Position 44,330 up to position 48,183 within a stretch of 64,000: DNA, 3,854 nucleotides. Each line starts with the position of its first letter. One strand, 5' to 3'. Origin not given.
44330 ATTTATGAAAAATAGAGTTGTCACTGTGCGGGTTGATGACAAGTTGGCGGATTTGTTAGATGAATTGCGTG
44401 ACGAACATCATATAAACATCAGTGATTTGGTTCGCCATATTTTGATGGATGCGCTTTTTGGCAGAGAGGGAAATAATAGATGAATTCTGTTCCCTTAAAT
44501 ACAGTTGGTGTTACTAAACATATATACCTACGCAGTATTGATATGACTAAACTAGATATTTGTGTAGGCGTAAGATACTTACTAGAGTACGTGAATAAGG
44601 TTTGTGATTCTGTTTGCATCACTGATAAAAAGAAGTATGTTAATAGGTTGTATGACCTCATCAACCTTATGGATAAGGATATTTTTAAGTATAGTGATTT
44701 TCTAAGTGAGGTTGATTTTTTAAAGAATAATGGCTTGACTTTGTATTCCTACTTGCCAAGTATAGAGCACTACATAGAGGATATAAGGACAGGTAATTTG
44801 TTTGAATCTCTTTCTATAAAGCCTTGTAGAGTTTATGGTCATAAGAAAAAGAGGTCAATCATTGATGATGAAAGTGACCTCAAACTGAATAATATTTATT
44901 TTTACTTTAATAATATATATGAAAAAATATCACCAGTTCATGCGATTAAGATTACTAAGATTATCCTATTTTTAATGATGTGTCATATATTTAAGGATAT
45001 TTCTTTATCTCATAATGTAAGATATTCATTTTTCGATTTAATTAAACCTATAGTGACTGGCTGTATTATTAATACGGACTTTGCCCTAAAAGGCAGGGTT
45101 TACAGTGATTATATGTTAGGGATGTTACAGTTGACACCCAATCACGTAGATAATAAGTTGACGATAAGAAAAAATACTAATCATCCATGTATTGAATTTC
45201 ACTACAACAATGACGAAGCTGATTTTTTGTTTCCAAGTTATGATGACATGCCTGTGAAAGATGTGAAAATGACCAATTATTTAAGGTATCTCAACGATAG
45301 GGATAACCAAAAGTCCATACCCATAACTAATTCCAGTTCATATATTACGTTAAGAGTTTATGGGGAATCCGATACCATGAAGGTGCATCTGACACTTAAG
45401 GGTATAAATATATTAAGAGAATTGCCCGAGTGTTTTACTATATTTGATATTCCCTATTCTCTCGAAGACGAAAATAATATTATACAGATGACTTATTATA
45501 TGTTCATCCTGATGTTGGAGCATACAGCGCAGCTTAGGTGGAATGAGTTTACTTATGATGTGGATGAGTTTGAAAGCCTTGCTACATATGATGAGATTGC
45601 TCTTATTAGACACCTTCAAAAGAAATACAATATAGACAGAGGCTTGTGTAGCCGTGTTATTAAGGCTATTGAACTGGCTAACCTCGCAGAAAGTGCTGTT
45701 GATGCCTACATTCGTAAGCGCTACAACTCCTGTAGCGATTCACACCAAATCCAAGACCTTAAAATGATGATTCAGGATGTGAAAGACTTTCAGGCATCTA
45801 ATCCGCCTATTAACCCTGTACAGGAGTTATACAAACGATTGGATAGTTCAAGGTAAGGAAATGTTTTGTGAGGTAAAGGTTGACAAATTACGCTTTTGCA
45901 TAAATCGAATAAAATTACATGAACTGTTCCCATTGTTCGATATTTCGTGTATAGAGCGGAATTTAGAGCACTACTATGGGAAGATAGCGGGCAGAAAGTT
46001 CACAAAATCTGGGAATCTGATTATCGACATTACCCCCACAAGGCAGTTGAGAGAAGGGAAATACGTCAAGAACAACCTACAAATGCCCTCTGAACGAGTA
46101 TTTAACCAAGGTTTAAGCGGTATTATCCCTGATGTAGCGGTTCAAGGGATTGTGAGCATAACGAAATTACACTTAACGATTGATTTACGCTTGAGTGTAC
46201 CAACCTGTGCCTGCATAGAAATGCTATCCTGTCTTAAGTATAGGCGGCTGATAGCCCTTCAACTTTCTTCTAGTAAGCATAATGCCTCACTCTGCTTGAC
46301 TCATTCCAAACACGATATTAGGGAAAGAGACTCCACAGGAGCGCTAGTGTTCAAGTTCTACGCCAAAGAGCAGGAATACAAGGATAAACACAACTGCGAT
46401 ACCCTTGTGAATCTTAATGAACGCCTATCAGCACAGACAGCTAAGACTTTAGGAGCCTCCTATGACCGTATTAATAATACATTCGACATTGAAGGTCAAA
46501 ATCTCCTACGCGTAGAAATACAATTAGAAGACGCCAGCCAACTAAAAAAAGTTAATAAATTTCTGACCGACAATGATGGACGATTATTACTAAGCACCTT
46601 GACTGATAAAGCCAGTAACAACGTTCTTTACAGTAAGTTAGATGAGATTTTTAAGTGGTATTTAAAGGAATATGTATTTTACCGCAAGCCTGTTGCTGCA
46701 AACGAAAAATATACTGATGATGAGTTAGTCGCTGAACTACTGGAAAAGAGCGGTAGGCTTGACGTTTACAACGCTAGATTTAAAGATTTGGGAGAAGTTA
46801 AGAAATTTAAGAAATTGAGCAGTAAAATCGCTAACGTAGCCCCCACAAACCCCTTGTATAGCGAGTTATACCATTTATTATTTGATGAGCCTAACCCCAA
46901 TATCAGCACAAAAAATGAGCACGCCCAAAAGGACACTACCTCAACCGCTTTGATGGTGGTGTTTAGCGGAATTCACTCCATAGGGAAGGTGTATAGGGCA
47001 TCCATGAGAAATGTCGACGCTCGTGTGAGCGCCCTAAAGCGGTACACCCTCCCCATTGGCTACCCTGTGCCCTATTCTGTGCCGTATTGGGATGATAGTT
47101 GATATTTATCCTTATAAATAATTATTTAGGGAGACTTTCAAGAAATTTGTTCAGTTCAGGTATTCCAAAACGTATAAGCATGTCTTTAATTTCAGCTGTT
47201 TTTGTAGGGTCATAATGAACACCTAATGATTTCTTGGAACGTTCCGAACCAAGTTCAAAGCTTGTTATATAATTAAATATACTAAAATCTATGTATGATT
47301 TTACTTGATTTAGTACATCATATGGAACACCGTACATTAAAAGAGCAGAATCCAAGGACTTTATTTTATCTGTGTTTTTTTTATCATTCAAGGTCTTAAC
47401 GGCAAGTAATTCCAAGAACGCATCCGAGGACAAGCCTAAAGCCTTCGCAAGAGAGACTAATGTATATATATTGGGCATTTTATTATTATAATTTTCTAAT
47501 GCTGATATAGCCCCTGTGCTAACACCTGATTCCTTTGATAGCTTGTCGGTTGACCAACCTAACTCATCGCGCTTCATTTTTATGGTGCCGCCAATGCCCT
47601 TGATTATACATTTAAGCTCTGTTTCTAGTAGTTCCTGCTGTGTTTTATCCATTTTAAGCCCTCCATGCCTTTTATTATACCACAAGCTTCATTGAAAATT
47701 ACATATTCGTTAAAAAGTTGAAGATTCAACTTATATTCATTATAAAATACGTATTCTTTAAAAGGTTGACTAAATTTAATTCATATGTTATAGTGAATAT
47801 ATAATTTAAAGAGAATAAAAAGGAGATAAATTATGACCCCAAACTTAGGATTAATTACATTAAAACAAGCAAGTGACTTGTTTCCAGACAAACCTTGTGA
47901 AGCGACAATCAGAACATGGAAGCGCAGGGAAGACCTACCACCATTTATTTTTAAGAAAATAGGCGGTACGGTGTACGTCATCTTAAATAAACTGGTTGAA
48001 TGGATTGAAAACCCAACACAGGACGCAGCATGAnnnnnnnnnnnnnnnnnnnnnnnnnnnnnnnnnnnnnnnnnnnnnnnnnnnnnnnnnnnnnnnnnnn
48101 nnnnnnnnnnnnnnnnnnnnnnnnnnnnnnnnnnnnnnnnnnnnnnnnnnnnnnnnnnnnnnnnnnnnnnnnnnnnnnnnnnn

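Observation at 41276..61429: Two different integrative elements stacked in tandem at a single tRNA-Pro(GGG) gene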

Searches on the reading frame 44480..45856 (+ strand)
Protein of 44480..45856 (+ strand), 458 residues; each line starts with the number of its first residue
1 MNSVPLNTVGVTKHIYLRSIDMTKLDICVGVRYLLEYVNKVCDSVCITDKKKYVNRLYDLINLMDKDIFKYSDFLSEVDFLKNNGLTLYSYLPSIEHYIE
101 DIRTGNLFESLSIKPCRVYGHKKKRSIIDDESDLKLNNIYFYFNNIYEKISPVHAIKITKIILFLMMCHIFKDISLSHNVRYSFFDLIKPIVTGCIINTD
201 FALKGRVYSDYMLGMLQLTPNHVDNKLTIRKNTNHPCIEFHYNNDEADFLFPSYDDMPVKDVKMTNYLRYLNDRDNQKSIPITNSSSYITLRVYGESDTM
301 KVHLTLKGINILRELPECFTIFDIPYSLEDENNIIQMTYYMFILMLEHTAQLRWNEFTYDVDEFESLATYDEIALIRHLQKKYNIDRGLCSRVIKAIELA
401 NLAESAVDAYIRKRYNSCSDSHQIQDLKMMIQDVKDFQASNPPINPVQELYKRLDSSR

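Call 7: search_protein_families(library=pfam, proteins=[window:44480-45856:+], max_evalue=0.01)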
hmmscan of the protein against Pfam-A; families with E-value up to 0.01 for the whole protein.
window:44480-45856:+ (458 aa): 0 families

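Call 22: search_protein_families(library=phrogs, proteins=[window:44480-45856:+], max_evalue=0.001)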
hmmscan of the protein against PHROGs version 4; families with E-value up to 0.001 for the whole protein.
window:44480-45856:+ (458 aa): 0 families

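Call 25: search_protein_families(library=padloc, proteins=[window:44480-45856:+], max_evalue=0.01)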
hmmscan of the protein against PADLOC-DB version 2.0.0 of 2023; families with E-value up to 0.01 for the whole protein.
window:44480-45856:+ (458 aa): 0 families

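Call 50: search_protein_families(library=ncbifam, proteins=[window:44480-45856:+], max_evalue=0.01)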
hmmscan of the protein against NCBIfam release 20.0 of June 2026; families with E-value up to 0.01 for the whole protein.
window:44480-45856:+ (458 aa): 0 families

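Call 51: search_solved_structures(query=window:44480-45856:+, max_evalue=1)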
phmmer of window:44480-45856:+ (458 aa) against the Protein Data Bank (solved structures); distinct sequences matched with E-value up to 1: 2.
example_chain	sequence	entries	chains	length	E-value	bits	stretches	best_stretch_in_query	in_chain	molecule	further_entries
8k0e_B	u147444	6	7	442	0.026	16.9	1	61-140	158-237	Cartilage-associated protein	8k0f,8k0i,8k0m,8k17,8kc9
1vp2_A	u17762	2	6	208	0.33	13.3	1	90-207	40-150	Putative Xanthosine triphosphate pyrophosphatase/HAM1 protein homolog | Nucleoside-triphosphatase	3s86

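Call 70: search_protein_representatives(protein=window:44480-45856:+)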
Query: 458 residues. Proteins with E-value up to 0.001 (for the whole library): 3; up to 1e-10: 1; up to 1e-30: 1. The best 3 are listed.
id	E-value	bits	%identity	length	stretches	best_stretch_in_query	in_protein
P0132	0.0e+00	1033.1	100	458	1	1-458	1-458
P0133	4.5e-09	52.4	28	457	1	36-453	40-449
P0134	2.2e-08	50.1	39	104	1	361-454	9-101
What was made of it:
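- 44334..47102 (+): Rightward operon of element A: a 49-aa RHH regulator (44334-44483), a 458-aa ORF (44480-45856) and a 413-aa ORF (45861-47102). The two large ORFs are near-orphans of unknown function. The 458-aa ORF has only 2 weak relatives among 1.84 billion representatives (call 70).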

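Call 82: predict_structure(protein=window:44480-45856:+)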
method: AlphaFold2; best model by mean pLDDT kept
length: 458 residues; sequences in the alignment: 1
mean_pLDDT: 34.4   pTM: 0.20
mean pLDDT of the five models: 34.4, 32.0, 29.2, 27.8, 27.4
residues with pLDDT >= 90: 0; 70-90: 0; 50-70: 0; < 50: 458
segments of 3 or more residues with pLDDT < 50: 1-458
pLDDT, mean of each block of 10 residues (from residue 1): 29 29 36 39 34 36 36 38 34 32 33 26 28 34 36 38 37 31 33 31 33 31 34 33 32 28 28 31 34 35 36 27 33 33 33 28 36 45 41 42 38 41 40 40 41 39
secondary structure, 60 per line:
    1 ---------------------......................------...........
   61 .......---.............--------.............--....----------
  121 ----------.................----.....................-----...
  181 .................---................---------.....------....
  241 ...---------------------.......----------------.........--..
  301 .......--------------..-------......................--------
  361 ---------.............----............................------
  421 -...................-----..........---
elements in order: H22-43 H50-67 H71-83 H92-104 H107-110 H131-147 H152-172 H178-197 H201-216 E226-230 E237-243 H265-271 E288-296 E299-307 H331-352 H370-382 H387-414 H422-440 H446-455

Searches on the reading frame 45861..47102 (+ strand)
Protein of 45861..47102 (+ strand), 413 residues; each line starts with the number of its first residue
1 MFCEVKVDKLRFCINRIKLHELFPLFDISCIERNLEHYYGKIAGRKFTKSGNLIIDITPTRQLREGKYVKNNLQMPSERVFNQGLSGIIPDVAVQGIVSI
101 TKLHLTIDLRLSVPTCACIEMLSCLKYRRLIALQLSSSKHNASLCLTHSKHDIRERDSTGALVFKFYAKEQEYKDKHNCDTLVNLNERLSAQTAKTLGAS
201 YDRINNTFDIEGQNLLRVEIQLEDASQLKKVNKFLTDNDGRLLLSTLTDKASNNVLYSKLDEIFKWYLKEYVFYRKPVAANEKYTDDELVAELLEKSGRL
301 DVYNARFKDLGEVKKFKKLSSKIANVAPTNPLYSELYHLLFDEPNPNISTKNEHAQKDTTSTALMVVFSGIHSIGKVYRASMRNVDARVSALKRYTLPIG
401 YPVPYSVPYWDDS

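Call 7: search_protein_families(library=pfam, proteins=[window:45861-47102:+], max_evalue=0.01)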
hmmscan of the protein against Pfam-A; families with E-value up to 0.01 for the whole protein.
window:45861-47102:+ (413 aa): 0 families

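Call 22: search_protein_families(library=phrogs, proteins=[window:45861-47102:+], max_evalue=0.001)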
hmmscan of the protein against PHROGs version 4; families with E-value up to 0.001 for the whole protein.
window:45861-47102:+ (413 aa): 0 families

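Call 25: search_protein_families(library=padloc, proteins=[window:45861-47102:+], max_evalue=0.01)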
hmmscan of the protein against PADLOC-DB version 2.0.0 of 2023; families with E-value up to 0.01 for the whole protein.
window:45861-47102:+ (413 aa): 0 families

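Call 50: search_protein_families(library=ncbifam, proteins=[window:45861-47102:+], max_evalue=0.01)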
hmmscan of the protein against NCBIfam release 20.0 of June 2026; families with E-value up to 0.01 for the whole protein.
window:45861-47102:+ (413 aa): 0 families

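Call 52: search_solved_structures(query=window:45861-47102:+, max_evalue=1)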
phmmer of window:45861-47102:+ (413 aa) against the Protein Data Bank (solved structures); distinct sequences matched with E-value up to 1: 0.

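Call 57: find_homologous_proteins(query=window:45861-47102:+, max_evalue=0.001)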
Query window:45861-47102:+ (413 aa): 1 proteins with E <= 0.001 among 3959 candidates.
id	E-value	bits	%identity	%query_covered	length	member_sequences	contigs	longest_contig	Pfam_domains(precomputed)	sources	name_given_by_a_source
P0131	3.3e-275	930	100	100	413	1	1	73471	-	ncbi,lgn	-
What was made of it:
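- Tried and rejected: The 413-aa ORF has no homologue at all (call 57), and the 458-aa ORF has two weak ones (call 70).
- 44334..47102 (+): The 413-aa ORF has no homologue among 5.8 billion proteins (call 57).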

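Call 81: predict_structure(protein=window:45861-47102:+)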
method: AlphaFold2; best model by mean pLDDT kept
length: 413 residues; sequences in the alignment: 1
mean_pLDDT: 36.2   pTM: 0.28
mean pLDDT of the five models: 36.2, 30.0, 29.9, 28.4, 28.1
residues with pLDDT >= 90: 0; 70-90: 7; 50-70: 32; < 50: 374
segments of 3 or more residues with pLDDT < 50: 1-9, 15-27, 65-413
pLDDT, mean of each block of 10 residues (from residue 1): 37 41 45 56 69 57 45 27 28 29 24 29 34 25 25 29 33 35 42 39 34 34 34 34 31 31 33 28 36 36 35 39 44 43 46 38 30 30 33 31 31 32
secondary structure, 60 per line:
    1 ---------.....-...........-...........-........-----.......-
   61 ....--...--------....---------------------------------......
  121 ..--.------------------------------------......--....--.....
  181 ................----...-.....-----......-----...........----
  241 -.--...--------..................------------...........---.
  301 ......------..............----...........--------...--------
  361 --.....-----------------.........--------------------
elements in order: E10-14 H16-25 H28-38 E40-47 E53-59 H61-64 H78-81 H115-122 E162-167 H170-173 H176-196 E205-209 E215-220 H226-235 H256-273 H286-296 H300-306 H313-326 H331-341 H363-367 H385-393
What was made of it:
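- Tried and rejected: Single-sequence AlphaFold models had pLDDT 34-36 and were not used for fold search (calls 81, 82).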

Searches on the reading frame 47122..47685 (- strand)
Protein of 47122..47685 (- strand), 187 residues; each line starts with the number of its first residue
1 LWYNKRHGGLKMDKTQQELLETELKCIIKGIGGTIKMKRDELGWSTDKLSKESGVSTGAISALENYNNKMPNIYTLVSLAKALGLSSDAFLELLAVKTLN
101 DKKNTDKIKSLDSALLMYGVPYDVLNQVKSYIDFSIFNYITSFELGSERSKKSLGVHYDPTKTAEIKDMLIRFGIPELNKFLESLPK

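Call 7: search_protein_families(library=pfam, proteins=[window:47122-47685:-], max_evalue=0.01)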
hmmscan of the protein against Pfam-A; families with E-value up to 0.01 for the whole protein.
window:47122-47685:- (187 aa): 4 families
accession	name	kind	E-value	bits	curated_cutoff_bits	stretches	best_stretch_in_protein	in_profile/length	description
PF01381.28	HTH_3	-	9e-10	38.9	23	1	35-88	1-53/55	Helix-turn-helix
PF12844.13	HTH_19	-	1.2e-06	28.7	30.2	1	36-91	5-59/64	Helix-turn-helix domain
PF13560.12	HTH_31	-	0.0014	19.4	27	1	32-88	3-59/64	Helix-turn-helix domain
PF13413.12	HTH_25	-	0.008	16.4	24.6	0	37-86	4-58/62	Helix-turn-helix domain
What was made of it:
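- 47122..47685 (-): HTH_3 repressor-like regulator of element A, transcribed divergently from xis-int. Pfam HTH_3 9e-10 (call 7).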

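Call 22: search_protein_families(library=phrogs, proteins=[window:47122-47685:-], max_evalue=0.001)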
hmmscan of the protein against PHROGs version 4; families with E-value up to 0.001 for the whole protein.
window:47122-47685:- (187 aa): 8 families
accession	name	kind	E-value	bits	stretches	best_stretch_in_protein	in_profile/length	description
phrog_8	-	transcription regulation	2.7e-08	34.7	1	33-103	79-228/346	transcriptional regulator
phrog_3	-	transcription regulation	5.9e-08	33.9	1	31-166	89-223/430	transcriptional repressor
phrog_5823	-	transcription regulation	1.2e-07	32.3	1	31-91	7-67/404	transcriptional regulator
phrog_4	-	transcription regulation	2.5e-07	31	1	18-99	132-200/400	transcriptional repressor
phrog_32768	-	unknown function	3.9e-06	26.8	1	30-93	9-72/446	-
phrog_1373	-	transcription regulation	2.3e-05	25.5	1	17-88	52-120/166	transcriptional regulator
phrog_2439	-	transcription regulation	4.8e-05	23.4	1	32-94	9-70/367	transcriptional regulator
phrog_7241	-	transcription regulation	0.00033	21.7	1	34-89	65-119/122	transcriptional regulator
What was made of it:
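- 47122..47685 (-): PHROG transcriptional repressor families (call 22).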

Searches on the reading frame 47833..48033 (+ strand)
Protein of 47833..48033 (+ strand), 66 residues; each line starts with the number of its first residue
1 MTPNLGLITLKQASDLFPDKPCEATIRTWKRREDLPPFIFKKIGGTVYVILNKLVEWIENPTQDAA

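Call 7: search_protein_families(library=pfam, proteins=[window:47833-48033:+], max_evalue=0.01)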
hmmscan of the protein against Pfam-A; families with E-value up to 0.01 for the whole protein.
window:47833-48033:+ (66 aa): 1 family
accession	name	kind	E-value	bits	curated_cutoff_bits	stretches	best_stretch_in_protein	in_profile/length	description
PF12728.13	HTH_17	-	0.0005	20.7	27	1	22-60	14-49/51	Helix-turn-helix domain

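Call 22: search_protein_families(library=phrogs, proteins=[window:47833-48033:+], max_evalue=0.001)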
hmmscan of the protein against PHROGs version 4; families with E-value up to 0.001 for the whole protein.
window:47833-48033:+ (66 aa): 1 family
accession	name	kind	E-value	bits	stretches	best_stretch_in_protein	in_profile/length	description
phrog_66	-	integration and excision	0.00088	20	1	6-61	92-143/412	excisionase and transcriptional regulator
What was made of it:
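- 47833..48033 (+): XisA, an AlpA/excisionase-type HTH whose stop overlaps the intA start. HTH_17 5e-4 (call 7). phrog_66 9e-4 (call 22).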
